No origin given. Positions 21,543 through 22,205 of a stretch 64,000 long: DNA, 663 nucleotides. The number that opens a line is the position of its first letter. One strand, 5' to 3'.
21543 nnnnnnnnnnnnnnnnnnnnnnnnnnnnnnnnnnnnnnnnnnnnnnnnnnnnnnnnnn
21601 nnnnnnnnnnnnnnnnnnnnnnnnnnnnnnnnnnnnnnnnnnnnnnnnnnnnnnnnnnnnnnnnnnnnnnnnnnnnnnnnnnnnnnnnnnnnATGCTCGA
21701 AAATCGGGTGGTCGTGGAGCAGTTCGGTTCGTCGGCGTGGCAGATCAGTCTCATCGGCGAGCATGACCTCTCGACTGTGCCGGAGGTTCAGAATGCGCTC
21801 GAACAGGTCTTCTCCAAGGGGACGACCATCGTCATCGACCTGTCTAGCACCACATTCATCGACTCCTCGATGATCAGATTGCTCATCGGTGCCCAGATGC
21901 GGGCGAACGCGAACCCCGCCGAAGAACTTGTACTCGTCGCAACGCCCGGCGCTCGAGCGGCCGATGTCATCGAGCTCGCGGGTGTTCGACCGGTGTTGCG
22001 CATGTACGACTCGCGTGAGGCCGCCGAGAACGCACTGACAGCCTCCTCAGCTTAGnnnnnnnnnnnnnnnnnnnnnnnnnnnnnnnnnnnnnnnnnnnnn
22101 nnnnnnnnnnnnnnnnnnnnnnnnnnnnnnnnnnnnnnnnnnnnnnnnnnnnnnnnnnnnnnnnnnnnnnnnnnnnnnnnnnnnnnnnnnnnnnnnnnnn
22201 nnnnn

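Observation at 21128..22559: Kinase-STAS-kinase partner-switching module with no sigma factor or phosphatase nearby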

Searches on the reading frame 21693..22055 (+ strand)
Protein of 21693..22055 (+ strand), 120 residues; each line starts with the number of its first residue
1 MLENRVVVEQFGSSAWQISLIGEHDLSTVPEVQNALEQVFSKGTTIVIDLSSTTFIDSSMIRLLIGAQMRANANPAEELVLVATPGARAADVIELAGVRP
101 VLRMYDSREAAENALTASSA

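Call 3: search_protein_families(library=pfam, proteins=[window:21693-22055:+], max_evalue=0.01)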
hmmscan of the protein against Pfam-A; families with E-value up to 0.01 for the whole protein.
window:21693-22055:+ (120 aa): 2 families
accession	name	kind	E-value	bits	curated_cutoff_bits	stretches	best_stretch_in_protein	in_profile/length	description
PF13466.11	STAS_2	-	8.9e-10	39.1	29.2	1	18-98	1-79/80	STAS domain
PF01740.26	STAS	-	2.5e-09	37.3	22.6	1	18-111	13-106/106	STAS domain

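Call 4: search_protein_families(library=ncbifam, proteins=[window:21693-22055:+], max_evalue=0.01)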
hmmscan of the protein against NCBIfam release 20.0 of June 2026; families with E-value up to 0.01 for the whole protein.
window:21693-22055:+ (120 aa): 4 families
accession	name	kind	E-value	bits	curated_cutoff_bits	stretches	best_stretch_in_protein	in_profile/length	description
TIGR00377.1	ant_ant_sig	superfamily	1.3e-12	47.5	53.45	1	14-109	12-107/108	anti-sigma factor antagonist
TIGR02886.1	spore_II_AA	equivalog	8.6e-10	38.6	114.75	1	18-111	12-105/106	anti-sigma F factor antagonist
NF047705.1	slr1659_superfam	superfamily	0.0057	16.9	100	1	29-81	33-86/111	slr1659 superfamily regulator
NF045506.1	antisigant_RssC_Pseudo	equivalog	0.0067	16.2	250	1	16-65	15-66/159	anti-sigma factor antagonist RssC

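Call 9: find_encoding_contigs(protein=window:21693-22052:+, flank=10000, max_places=6)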
Protein window:21693-22052:+ (120 aa): 8 contigs read that carry it; 6 places shown.
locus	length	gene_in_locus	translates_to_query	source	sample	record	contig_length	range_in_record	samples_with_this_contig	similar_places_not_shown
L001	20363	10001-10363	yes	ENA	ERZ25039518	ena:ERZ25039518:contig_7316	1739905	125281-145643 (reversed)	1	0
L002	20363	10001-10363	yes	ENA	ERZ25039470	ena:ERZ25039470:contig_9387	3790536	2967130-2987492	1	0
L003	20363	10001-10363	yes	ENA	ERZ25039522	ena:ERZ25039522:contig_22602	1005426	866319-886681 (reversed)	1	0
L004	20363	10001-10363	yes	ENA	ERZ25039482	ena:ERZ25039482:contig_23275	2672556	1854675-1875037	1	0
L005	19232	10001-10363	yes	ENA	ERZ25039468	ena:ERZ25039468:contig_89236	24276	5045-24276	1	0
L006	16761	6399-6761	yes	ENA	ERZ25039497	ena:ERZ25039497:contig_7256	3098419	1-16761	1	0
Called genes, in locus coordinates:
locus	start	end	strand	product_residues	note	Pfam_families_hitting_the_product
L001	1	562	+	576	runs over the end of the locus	PF07690:MFS_1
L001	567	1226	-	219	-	PF13338:AbiEi_4 (weak)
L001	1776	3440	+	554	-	PF00535:Glycos_transf_2, PF13489:Methyltransf_23, PF08241:Methyltransf_11 (weak), PF08242:Methyltransf_12 (weak), PF13649:Methyltransf_25 (faint)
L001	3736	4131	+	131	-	PF09586:YfhO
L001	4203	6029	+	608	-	-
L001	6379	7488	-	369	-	PF03631:Virul_fac_BrkB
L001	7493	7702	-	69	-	-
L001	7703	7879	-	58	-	PF12277:DUF3618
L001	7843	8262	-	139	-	PF07332:Phage_holin_3_6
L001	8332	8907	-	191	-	PF01965:DJ-1_PfpI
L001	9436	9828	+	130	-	PF13581:HATPase_c_2, PF02518:HATPase_c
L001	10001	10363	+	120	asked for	PF01740:STAS, PF13466:STAS_2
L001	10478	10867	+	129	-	PF13581:HATPase_c_2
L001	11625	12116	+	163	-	-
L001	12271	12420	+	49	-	-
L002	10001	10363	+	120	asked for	PF01740:STAS, PF13466:STAS_2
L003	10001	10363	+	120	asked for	PF01740:STAS, PF13466:STAS_2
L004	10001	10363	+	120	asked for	PF01740:STAS, PF13466:STAS_2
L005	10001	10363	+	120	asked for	PF01740:STAS, PF13466:STAS_2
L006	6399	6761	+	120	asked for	PF01740:STAS, PF13466:STAS_2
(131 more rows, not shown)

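Call 14: find_homologous_proteins(query=window:21693-22052:+, max_evalue=0.00001)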
Query window:21693-22052:+ (120 aa): 6 proteins with E <= 0.00001 among 31 candidates.
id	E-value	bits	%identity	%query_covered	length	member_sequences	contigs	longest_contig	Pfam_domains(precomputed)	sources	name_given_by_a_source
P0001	3.1e-67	241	100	100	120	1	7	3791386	PF01740.27,PF13466.13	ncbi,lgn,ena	-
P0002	5.8e-53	195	82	98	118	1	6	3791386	PF01740.27,PF13466.13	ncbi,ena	-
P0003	3.1e-46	173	71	100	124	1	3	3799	PF01740.27,PF13466.13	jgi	jgi:anti-sigma B factor antagonist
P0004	6.4e-46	172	70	100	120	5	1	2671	PF01740.27,PF13466.13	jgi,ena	jgi:anti-sigma B factor antagonist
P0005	6.1e-43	163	68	100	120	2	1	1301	PF01740.27,PF13466.13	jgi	jgi:anti-anti-sigma factor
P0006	1.3e-28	117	55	98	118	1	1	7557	PF01740.27,PF13466.13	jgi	jgi:anti-sigma B factor antagonist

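Call 15: find_encoding_contigs(protein=P0002, flank=10000, max_places=3)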
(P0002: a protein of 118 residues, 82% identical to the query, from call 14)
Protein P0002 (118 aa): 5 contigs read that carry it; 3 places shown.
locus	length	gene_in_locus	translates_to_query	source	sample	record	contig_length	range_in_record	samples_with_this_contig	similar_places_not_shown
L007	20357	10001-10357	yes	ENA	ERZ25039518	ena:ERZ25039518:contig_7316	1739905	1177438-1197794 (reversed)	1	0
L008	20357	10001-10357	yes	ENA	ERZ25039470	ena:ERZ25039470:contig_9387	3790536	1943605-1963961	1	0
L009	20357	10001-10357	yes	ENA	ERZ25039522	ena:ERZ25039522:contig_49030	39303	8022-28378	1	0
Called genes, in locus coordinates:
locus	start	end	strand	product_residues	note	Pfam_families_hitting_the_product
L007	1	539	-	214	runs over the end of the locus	PF00116:COX2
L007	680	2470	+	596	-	PF02776:TPP_enzyme_N, PF01855:POR_N (weak), PF00205:TPP_enzyme_M, PF02775:TPP_enzyme_C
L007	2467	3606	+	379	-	PF02746:MR_MLE_N, PF13378:MR_MLE_C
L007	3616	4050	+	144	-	-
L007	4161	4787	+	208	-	PF13618:Gluconate_2-dh3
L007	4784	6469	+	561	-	PF00890:FAD_binding_2 (faint), PF00732:GMC_oxred_N, PF05199:GMC_oxred_C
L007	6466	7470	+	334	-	PF00106:adh_short, PF08659:KR, PF13561:adh_short_C2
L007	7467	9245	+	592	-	PF19291:TREH_N, PF00723:Glyco_hydro_15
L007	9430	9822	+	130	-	PF13581:HATPase_c_2, PF02518:HATPase_c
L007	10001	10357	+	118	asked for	PF01740:STAS, PF13466:STAS_2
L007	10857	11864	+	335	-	PF00296:Bac_luciferase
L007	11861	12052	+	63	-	-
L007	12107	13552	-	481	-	PF02784:Orn_Arg_deC_N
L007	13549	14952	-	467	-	PF13454:NAD_binding_9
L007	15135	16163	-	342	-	PF00291:PALP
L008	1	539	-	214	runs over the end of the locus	PF00116:COX2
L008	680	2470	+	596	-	PF02776:TPP_enzyme_N, PF01855:POR_N (weak), PF00205:TPP_enzyme_M, PF02775:TPP_enzyme_C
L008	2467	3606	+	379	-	PF02746:MR_MLE_N, PF13378:MR_MLE_C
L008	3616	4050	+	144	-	-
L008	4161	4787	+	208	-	PF13618:Gluconate_2-dh3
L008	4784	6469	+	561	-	PF00890:FAD_binding_2 (faint), PF00732:GMC_oxred_N, PF05199:GMC_oxred_C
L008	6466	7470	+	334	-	PF00106:adh_short, PF08659:KR, PF13561:adh_short_C2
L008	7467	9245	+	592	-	PF19291:TREH_N, PF00723:Glyco_hydro_15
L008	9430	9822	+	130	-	PF13581:HATPase_c_2, PF02518:HATPase_c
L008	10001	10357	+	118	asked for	PF01740:STAS, PF13466:STAS_2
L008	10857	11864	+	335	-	PF00296:Bac_luciferase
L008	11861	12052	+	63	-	-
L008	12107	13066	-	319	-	-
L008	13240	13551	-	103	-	-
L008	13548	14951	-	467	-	PF13454:NAD_binding_9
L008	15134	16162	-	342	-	PF00291:PALP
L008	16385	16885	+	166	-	-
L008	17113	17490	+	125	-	-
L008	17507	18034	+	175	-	-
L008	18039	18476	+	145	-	PF20730:YetF_N (faint), PF04239:DUF421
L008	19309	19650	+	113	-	PF13581:HATPase_c_2, PF02518:HATPase_c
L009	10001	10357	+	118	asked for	PF01740:STAS, PF13466:STAS_2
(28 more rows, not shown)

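Call 21: search_solved_structures(query=window:21693-22052:+, max_evalue=0.01, show_alignments=3)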
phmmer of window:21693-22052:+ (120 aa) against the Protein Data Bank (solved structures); distinct sequences matched with E-value up to 0.01: 4.
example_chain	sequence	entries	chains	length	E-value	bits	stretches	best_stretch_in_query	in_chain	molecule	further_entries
1h4y_A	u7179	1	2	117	0.0048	20.3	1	17-109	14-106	ANTI-SIGMA F FACTOR ANTAGONIST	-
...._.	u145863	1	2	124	0.0059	20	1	17-107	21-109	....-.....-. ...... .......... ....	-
1h4x_A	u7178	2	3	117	0.0065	19.9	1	17-109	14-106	ANTI-SIGMA F FACTOR ANTAGONIST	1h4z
4qtp_A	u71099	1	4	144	0.0099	19.3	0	17-108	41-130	Anti-sigma factor antagonist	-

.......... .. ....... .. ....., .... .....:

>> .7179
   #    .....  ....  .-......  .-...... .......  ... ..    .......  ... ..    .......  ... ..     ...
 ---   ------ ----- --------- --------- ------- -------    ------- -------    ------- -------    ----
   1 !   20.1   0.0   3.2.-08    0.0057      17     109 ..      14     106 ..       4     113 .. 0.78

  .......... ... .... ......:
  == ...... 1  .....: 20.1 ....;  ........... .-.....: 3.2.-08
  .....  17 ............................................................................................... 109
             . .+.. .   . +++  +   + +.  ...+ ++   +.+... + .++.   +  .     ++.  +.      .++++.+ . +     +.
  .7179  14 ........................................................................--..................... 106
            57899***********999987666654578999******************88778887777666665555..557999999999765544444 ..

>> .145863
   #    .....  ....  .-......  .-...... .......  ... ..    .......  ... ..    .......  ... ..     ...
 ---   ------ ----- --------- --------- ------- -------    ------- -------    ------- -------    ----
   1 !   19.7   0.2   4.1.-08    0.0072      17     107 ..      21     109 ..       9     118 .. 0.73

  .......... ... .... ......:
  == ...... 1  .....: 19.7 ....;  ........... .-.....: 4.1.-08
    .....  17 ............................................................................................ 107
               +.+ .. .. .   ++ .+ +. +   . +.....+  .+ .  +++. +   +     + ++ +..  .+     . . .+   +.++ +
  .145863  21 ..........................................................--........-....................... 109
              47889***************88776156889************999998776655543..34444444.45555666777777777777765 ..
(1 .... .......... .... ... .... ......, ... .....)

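Call 31: find_encoding_contigs(protein=P0006, flank=8000, max_places=1)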
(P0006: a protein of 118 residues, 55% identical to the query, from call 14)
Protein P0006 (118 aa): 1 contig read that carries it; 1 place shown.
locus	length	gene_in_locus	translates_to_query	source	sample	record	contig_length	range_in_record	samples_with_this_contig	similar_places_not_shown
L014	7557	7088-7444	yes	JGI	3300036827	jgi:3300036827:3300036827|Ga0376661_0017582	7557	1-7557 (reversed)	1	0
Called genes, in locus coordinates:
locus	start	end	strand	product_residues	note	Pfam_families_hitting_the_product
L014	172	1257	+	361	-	-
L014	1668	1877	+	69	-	-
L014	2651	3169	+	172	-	-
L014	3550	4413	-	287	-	PF13460:NAD_binding_10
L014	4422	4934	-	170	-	-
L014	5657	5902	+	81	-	-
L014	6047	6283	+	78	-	-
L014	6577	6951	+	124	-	PF13581:HATPase_c_2, PF02518:HATPase_c (weak)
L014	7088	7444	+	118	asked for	PF01740:STAS, PF13466:STAS_2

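Call 38: find_related_loci(query=A3, collection=genome_contigs, flank=10000)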
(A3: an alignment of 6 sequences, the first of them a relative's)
Query A3 (120 aa) in genome_contigs; peptide patterns used: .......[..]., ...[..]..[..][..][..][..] (x = any residue, [..] = any of these).
48 stretches matched a pattern; 10 encode a relative of the query (tblastn E <= 1e-3); 10 distinct loci.
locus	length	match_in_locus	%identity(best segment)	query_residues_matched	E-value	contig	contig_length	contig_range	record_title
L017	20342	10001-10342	45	4-117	5e-27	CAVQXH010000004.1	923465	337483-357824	MAG: uncultured Actinomycetes bacterium isolate MFD10113.bin.3.495 genome assembly, contig: contig_7730, whole genome sh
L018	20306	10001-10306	38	8-114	4e-21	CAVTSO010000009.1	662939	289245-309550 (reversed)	MAG: uncultured Actinomycetes bacterium isolate MFD05442.bin.1.101 genome assembly, contig: contig_46491, whole genome s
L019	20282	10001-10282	36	20-111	6e-17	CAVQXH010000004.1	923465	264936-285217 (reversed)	MAG: uncultured Actinomycetes bacterium isolate MFD10113.bin.3.495 genome assembly, contig: contig_7730, whole genome sh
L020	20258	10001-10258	36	10-95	3e-16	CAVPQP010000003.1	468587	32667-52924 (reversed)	MAG: uncultured Actinomycetes bacterium isolate MFD10113.bin.2.86 genome assembly, contig: contig_1637, whole genome sho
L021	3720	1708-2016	34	4-111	4e-15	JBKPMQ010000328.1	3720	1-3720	MAG: Actinomycetota bacterium isolate GS_HAYS_MAG_00062 GS_HAYS_000000772879, whole genome shotgun sequence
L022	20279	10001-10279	38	18-108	6e-15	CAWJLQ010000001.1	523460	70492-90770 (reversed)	MAG: uncultured Actinomycetes bacterium isolate MFD02416.bin.1.334 genome assembly, contig: contig_10032, whole genome s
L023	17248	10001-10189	45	7-71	1e-13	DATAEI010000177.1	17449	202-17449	MAG TPA_asm: Gaiellales bacterium isolate SMAG_U6773 k141_5191703, whole genome shotgun sequence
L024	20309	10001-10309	30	1-95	1e-12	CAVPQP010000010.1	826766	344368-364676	MAG: uncultured Actinomycetes bacterium isolate MFD10113.bin.2.86 genome assembly, contig: contig_8767, whole genome sho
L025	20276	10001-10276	31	16-108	1e-11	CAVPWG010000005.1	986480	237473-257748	MAG: uncultured Actinomycetes bacterium isolate MFD00392.bin.1.69 genome assembly, contig: contig_4069, whole genome sho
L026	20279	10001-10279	34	18-111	2e-11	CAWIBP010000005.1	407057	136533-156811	MAG: uncultured Actinomycetes bacterium isolate MFD01275.bin.2.76 genome assembly, contig: contig_4743, whole genome sho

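Call 40: find_encoding_contigs(protein=P0003, flank=4000, max_places=3)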
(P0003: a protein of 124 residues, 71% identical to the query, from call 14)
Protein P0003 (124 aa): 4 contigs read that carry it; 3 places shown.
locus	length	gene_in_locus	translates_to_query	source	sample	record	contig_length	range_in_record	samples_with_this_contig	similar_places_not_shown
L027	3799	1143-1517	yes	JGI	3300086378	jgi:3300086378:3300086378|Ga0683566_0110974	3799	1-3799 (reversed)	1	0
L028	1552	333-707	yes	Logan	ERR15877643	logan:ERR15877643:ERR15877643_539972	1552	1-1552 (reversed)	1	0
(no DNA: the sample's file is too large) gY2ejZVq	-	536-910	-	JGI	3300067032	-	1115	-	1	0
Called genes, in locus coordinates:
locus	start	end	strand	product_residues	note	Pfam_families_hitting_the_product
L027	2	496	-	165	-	?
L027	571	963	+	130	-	PF13581:HATPase_c_2, PF02518:HATPase_c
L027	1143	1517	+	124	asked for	PF13466:STAS_2, PF01740:STAS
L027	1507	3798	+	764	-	?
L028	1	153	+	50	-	?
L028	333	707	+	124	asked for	PF13466:STAS_2, PF01740:STAS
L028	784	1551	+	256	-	?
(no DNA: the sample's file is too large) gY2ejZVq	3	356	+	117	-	?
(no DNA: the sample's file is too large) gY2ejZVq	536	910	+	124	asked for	PF13466:STAS_2, PF01740:STAS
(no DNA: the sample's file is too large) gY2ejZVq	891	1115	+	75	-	?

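Call 41: find_encoding_contigs(protein=P0004, flank=4000, max_places=3)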
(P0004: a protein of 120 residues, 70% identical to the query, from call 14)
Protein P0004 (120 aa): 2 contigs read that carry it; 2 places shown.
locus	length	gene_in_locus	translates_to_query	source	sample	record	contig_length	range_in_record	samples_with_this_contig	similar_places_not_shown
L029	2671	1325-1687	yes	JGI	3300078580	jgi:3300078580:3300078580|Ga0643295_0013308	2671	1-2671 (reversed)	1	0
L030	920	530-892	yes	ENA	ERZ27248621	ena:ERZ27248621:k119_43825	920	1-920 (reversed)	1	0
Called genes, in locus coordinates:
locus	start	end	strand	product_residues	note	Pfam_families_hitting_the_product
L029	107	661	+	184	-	PF02776:TPP_enzyme_N, PF01855:POR_N (weak)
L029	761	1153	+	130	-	PF13581:HATPase_c_2, PF02518:HATPase_c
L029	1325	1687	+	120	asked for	PF13466:STAS_2, PF01740:STAS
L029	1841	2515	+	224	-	PF01590:GAF (faint), PF13185:GAF_2, PF03861:ANTAR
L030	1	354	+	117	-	?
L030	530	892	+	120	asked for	PF13466:STAS_2, PF01740:STAS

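Call 57: search_protein_families(library=pfam, proteins=[L027:1507-3798:+, L028:784-1551:+, L029:1841-2512:+, L008:10857-11861:+], max_evalue=0.001)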
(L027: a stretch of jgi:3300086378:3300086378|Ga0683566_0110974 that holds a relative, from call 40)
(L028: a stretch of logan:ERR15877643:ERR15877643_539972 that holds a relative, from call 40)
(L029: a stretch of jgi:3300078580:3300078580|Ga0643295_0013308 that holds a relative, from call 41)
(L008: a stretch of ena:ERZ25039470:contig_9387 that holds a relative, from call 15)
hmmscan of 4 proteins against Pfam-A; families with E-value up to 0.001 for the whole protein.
L027:1507-3798:+ (764 aa): 6 families
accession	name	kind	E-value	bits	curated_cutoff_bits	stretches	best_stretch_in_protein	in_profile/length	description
PF07228.17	SpoIIE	-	1.8e-41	142.6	25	1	543-735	1-191/192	Stage II sporulation protein E (SpoIIE)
PF13185.12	GAF_2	-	1.9e-20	73.9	28.6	2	159-307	2-136/136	GAF domain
PF01590.32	GAF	-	8.2e-20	72.1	22.4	2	339-485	3-132/133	GAF domain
PF13492.12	GAF_3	-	1.3e-10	42.2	27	1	435-488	77-129/129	GAF domain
PF13493.11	DUF4118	-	1.5e-09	38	28.4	1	36-144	3-107/107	Domain of unknown function (DUF4118)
PF03472.21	Autoind_bind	-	4.4e-05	23.5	23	0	252-288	93-129/149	Autoinducer binding domain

L028:784-1551:+ (256 aa): 2 families
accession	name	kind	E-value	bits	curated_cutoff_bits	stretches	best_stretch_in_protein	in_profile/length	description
PF13493.11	DUF4118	-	2.5e-10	40.5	28.4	1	7-115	3-107/107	Domain of unknown function (DUF4118)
PF13185.12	GAF_2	-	2.6e-05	24.9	28.6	1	130-250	2-109/136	GAF domain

L029:1841-2512:+ (224 aa): 3 families
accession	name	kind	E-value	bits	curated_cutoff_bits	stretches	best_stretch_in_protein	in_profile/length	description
PF03861.19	ANTAR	-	3.8e-22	78.2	27.3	1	167-218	3-54/54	ANTAR domain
PF13185.12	GAF_2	-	1.8e-09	38.3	28.6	1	11-149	2-133/136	GAF domain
PF01590.32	GAF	-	2e-05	25.6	22.4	1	13-150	2-132/133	GAF domain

L008:10857-11861:+ (335 aa): 1 family
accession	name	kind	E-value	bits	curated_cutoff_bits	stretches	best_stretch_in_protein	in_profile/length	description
PF00296.26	Bac_luciferase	-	3.1e-47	161.9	27.9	1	11-302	8-314/314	Luciferase-like monooxygenase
